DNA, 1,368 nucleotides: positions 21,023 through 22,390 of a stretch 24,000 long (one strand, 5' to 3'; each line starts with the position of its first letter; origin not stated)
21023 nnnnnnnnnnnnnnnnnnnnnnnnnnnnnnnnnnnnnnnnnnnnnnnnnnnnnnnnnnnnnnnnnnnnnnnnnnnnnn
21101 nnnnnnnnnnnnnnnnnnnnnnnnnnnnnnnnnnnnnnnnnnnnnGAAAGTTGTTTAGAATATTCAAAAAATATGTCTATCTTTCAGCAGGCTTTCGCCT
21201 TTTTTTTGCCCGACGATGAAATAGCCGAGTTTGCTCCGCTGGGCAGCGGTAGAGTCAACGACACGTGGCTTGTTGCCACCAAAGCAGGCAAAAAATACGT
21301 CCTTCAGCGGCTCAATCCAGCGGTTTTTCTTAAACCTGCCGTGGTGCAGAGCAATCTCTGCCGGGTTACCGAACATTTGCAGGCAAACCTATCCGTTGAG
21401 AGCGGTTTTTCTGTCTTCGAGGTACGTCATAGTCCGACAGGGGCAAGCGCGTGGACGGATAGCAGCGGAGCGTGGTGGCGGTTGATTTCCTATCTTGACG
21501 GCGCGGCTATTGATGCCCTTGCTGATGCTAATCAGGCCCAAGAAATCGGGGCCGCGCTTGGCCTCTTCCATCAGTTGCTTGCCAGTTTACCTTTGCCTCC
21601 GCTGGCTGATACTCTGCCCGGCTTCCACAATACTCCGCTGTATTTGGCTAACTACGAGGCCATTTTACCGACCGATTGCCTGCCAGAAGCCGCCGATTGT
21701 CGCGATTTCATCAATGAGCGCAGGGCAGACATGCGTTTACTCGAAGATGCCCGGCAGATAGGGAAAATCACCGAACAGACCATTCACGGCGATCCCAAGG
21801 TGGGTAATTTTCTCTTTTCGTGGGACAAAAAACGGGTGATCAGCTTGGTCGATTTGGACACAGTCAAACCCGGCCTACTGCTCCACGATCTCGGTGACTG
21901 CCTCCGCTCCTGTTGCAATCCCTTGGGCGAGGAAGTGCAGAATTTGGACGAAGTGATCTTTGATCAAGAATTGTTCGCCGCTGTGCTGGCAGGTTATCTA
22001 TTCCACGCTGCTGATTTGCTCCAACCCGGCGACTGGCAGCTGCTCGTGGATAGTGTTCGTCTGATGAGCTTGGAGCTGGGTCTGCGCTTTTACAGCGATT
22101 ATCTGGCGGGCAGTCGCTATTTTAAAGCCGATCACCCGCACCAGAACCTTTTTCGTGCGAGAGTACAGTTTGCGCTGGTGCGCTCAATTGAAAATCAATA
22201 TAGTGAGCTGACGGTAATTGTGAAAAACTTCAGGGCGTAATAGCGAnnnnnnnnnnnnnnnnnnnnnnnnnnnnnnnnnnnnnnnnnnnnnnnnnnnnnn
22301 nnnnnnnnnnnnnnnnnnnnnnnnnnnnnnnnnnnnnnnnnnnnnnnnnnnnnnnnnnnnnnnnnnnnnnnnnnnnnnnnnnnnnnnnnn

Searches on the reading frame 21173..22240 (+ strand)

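Call 8: search_protein_families(library=pfam, proteins=[window:21173-22240:+], max_evalue=0.01)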
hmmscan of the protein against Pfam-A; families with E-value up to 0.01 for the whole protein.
window:21173-22240:+ (355 aa): 1 family
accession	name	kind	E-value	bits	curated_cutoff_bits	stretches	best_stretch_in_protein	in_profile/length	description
PF01636.29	APH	-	4.6e-21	76.1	23.2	1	20-255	2-221/239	Phosphotransferase enzyme family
